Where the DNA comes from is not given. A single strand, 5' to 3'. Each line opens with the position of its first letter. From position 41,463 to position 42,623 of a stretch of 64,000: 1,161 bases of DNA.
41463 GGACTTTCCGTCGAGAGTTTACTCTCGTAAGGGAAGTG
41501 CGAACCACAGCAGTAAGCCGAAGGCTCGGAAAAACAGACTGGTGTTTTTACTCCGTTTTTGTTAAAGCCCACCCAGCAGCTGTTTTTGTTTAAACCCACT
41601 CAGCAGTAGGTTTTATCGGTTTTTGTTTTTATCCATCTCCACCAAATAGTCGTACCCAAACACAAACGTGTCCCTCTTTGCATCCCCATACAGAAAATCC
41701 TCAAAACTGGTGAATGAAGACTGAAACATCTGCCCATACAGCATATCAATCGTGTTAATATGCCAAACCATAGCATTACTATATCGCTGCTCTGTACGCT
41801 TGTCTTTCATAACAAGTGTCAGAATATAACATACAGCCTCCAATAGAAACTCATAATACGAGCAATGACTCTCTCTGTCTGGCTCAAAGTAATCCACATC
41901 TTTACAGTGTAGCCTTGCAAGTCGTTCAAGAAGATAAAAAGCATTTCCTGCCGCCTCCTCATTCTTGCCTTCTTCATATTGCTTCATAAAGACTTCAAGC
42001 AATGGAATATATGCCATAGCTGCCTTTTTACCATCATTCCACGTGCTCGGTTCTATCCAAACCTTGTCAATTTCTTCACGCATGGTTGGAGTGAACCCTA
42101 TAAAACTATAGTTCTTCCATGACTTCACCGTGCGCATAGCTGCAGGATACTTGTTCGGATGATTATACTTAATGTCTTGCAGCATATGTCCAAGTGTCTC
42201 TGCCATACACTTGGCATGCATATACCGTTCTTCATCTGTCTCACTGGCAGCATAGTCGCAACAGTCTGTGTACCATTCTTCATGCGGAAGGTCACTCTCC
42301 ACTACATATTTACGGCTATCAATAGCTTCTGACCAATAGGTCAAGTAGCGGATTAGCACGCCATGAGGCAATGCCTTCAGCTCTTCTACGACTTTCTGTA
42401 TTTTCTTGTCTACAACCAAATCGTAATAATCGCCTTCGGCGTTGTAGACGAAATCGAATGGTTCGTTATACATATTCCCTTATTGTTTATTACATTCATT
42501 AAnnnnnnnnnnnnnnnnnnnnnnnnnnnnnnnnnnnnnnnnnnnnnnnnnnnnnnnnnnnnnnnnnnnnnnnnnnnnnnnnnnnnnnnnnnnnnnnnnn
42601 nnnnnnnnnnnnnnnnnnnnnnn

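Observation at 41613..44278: Defense-type SIR2 domain protein translationally overlapping the HNH gene, followed by an uncharacterised 286-aa partner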

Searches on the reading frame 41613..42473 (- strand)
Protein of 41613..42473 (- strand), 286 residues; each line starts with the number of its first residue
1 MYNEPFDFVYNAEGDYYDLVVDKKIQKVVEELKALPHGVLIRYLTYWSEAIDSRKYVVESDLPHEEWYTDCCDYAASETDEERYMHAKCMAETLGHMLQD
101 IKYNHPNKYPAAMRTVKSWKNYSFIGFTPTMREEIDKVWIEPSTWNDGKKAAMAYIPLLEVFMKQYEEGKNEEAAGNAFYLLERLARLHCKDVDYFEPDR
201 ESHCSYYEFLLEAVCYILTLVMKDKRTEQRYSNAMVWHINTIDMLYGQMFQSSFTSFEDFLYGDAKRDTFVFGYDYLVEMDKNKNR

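Call 4: search_protein_families(library=pfam, proteins=[window:41613-42473:-], max_evalue=0.01)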
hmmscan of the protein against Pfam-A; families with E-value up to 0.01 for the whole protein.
window:41613-42473:- (286 aa): 0 families

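Call 5: search_protein_families(library=padloc, proteins=[window:41613-42473:-], max_evalue=0.01)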
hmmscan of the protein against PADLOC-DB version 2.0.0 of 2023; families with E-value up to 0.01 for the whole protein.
window:41613-42473:- (286 aa): 0 families

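Call 14: find_homologous_proteins(query=window:41613-42473:-)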
Query window:41613-42473:- (286 aa): 67 proteins with E <= 0.001 among 465 candidates.
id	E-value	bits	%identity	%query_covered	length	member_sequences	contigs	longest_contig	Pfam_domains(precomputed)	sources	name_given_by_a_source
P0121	1.5e-181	620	93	100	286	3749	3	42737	-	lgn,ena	-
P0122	3.9e-170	583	88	98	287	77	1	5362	-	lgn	-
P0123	1.2e-167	575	87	98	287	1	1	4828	-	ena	-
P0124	3.7e-167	573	87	98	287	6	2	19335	-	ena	-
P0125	2.9e-162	557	87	100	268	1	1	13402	-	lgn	-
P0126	3.3e-158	544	94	86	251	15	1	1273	-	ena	-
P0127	2.0e-154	531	80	100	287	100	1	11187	-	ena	-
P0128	8.5e-154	529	82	97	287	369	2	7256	-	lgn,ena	-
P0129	3.1e-153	527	80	100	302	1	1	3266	-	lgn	-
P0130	8.7e-150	516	89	86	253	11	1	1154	-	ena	-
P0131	2.6e-144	498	76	98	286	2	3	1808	-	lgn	-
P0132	2.0e-141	489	92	79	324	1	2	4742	PF13644.12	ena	-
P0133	1.6e-138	479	74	97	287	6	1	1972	-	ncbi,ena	-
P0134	1.6e-137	476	72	98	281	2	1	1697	-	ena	-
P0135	1.4e-136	473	70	98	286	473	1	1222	-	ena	-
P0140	1.2e-135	470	69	100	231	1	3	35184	-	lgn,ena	-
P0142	5.4e-135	468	71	97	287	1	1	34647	-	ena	-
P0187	1.3e-15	76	34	70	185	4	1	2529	-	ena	-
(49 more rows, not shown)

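Call 15: find_encoding_contigs(protein=P0142, flank=8000, max_places=2)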
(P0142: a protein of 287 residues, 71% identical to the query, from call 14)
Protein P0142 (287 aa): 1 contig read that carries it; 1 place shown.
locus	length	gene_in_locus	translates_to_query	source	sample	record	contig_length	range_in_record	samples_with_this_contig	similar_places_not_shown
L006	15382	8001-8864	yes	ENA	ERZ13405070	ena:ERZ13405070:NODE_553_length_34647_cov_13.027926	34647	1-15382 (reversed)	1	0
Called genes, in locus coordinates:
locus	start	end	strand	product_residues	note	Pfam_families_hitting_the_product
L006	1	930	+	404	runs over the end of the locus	PF14907:NTP_transf_5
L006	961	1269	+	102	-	-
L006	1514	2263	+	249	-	-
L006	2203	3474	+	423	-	-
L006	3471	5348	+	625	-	PF02463:SMC_N, PF13476:AAA_23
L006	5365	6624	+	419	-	-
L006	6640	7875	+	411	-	-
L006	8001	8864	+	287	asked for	-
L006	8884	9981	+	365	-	PF14903:WG_beta_rep (faint)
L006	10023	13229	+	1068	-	PF00270:DEAD, PF04851:ResIII, PF18766:SWI2_SNF2, PF00271:Helicase_C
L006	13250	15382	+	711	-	?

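Call 16: find_encoding_contigs(protein=P0140, flank=8000, max_places=2)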
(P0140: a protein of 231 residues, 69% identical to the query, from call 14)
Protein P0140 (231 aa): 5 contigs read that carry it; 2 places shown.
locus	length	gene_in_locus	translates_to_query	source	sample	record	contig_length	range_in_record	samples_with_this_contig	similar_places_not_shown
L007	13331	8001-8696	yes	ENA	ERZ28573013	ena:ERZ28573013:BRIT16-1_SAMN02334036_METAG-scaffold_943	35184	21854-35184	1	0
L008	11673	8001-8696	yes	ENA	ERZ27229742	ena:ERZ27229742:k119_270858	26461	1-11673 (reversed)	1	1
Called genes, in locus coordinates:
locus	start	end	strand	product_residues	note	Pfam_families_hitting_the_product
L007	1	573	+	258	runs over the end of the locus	PF00535:Glycos_transf_2, PF10111:Glyco_tranf_2_2, PF13641:Glyco_tranf_2_3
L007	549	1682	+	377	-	PF14907:NTP_transf_5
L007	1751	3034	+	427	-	PF00155:Aminotran_1_2, PF01041:DegT_DnrJ_EryC1, PF01212:Beta_elim_lyase (faint), PF01053:Cys_Met_Meta_PP (weak), PF01041:DegT_DnrJ_EryC1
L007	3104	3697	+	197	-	PF02397:Bac_transf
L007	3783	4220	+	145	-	PF19480:DUF6016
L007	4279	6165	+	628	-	PF14279:HNH_5 (faint)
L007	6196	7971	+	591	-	PF13289:SIR2_2 (weak)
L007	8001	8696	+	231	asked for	-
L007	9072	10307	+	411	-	-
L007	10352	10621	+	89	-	-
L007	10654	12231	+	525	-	PF00270:DEAD, PF04851:ResIII, PF13401:AAA_22 (weak), PF18766:SWI2_SNF2, PF00271:Helicase_C (faint)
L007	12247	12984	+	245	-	-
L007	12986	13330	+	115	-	?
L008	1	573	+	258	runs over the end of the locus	PF00535:Glycos_transf_2, PF10111:Glyco_tranf_2_2, PF13641:Glyco_tranf_2_3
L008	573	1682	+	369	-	PF14907:NTP_transf_5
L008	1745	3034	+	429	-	PF00155:Aminotran_1_2, PF01041:DegT_DnrJ_EryC1, PF01212:Beta_elim_lyase (faint), PF01053:Cys_Met_Meta_PP (weak), PF01041:DegT_DnrJ_EryC1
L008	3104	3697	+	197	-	PF02397:Bac_transf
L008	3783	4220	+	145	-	PF19480:DUF6016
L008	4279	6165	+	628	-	PF14279:HNH_5 (faint)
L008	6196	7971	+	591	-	PF13289:SIR2_2 (weak)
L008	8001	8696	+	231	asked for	-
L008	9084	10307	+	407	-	-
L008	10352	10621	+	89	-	-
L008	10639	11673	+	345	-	?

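Call 17: find_encoding_contigs(protein=P0187, flank=8000, max_places=2)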
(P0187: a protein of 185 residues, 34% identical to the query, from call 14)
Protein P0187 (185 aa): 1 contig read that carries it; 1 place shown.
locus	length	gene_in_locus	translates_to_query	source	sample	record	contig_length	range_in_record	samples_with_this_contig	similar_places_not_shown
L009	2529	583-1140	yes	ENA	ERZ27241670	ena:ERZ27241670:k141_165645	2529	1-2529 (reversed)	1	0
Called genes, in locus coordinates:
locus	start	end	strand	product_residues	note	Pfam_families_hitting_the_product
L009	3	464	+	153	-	?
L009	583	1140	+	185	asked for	-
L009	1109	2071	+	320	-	-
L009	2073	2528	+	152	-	?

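Call 68: predict_structure(alignment_id=A4)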
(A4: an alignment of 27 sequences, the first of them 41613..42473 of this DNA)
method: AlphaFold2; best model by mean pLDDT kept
length: 286 residues; sequences in the alignment: 27
mean_pLDDT: 85.9   pTM: 0.80
mean pLDDT of the five models: 85.9, 84.5, 83.4, 80.6, 80.1
residues with pLDDT >= 90: 125; 70-90: 130; 50-70: 27; < 50: 4
segments of 3 or more residues with pLDDT < 50: none
pLDDT, mean of each block of 10 residues (from residue 1): 59 64 89 90 85 84 84 86 93 92 92 90 81 93 89 93 97 96 90 88 88 95 92 88 80 73 89 85 57
secondary structure, 60 per line:
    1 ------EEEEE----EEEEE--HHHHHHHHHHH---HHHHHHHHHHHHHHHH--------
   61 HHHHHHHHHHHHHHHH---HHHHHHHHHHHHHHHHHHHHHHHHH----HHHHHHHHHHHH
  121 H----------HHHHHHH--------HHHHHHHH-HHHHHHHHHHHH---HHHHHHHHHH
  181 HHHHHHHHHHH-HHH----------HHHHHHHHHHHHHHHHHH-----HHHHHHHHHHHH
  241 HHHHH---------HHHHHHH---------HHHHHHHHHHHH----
elements in order: E7-11 E16-20 H23-33 H37-52 H61-76 H80-104 H109-121 H132-138 H147-154 H156-167 H171-191 H206-223 H229-245 H255-261 H271-282

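Call 83: search_protein_families(library=ncbifam, proteins=[window:41613-42473:-], max_evalue=0.01)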
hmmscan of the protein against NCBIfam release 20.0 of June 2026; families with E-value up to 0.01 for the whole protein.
window:41613-42473:- (286 aa): 0 families

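Call 86: find_related_loci(query=A4, collection=metagenome_contigs, flank=9000)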
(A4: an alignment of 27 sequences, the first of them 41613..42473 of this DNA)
Query A4 (286 aa) in metagenome_contigs; peptide patterns used: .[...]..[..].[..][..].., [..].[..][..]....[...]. (x = any residue, [..] = any of these).
301 stretches matched a pattern; 161 encode a relative of the query (tblastn E <= 1e-3); the best 80 are kept; 80 distinct loci.
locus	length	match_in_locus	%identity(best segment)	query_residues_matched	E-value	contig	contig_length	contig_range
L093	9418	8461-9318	95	1-286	0e+0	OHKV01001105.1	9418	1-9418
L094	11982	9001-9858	95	1-286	0e+0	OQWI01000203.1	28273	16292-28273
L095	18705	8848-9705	94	1-286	0e+0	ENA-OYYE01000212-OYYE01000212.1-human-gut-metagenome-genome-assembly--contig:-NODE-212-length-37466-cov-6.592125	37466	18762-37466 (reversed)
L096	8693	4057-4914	94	1-286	0e+0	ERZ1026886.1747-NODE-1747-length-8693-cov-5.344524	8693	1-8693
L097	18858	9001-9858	94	1-286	0e+0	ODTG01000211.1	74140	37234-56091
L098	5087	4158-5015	94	1-286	0e+0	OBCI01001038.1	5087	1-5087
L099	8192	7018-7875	93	1-286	0e+0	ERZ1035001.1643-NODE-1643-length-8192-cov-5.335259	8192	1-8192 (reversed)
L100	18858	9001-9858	93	1-286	0e+0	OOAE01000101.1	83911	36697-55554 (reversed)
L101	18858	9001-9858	94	1-286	0e+0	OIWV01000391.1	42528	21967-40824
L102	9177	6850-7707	93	1-286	0e+0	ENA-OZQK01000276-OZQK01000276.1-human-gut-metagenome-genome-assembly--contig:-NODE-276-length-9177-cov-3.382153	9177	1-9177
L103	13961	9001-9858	92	1-286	0e+0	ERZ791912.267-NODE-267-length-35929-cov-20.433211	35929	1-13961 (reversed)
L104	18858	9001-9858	93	1-286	0e+0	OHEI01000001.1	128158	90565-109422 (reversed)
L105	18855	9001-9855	93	1-285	0e+0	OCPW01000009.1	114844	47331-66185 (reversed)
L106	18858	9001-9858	93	1-286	0e+0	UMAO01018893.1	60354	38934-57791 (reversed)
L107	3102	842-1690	94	4-286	0e+0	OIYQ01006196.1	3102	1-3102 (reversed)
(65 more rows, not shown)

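Call 91: search_protein_families(library=padloc, alignment_id=A6, max_evalue=1e-8)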
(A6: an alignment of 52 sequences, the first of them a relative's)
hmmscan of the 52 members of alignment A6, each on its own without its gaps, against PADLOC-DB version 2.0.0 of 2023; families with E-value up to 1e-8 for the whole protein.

A. member 1, L108:4213-6048:+ (611 aa): 7 families
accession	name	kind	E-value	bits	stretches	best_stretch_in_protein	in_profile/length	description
PDLC02209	QatA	-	3.9e-87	291.4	1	3-522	4-546/646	-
PDLC02210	QatA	-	1.6e-68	229.7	2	157-530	167-536/593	-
PDLC04959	PDC-S20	-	3.5e-25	87.5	1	7-348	16-324/464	-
PDLC02361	PifA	-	5.2e-20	69.6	1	7-276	14-256/720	PifA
PDLC04956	PDC-S20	-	8.5e-16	56.4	1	39-339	40-310/450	-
PDLC04957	PDC-S20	-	7.4e-15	53.3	1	10-273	6-255/446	-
PDLC04958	PDC-S20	-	2.3e-14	51.6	1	8-283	2-264/458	-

B. families by the number of members that match (of 52 scanned): 303 families (the first 25 are shown)
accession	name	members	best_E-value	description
PDLC04266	PDC-M01B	4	1.5e-56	-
PDLC04256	PDC-M01B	4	1.7e-29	-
PDLC02959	RT-Protease_XI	3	5.2e-99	single gene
PDLC02209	QatA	3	3.9e-87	-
PDLC02210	QatA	3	1.6e-68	-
PDLC02942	RT_III-A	3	3.9e-56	-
PDLC03739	RT_Ec107-like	3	2.3e-50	retron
PDLC02361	PifA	3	5.2e-44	PifA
PDLC03756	RT_UG19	3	4.1e-38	DRT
PDLC04264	PDC-M01B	3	1.2e-33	-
PDLC04259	PDC-M01B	3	2.1e-29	-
PDLC04248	PDC-M01B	3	4.9e-29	-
PDLC04270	PDC-M01B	3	5.8e-29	-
PDLC04253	PDC-M01B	3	2.8e-25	-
PDLC04959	PDC-S20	3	3.5e-25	-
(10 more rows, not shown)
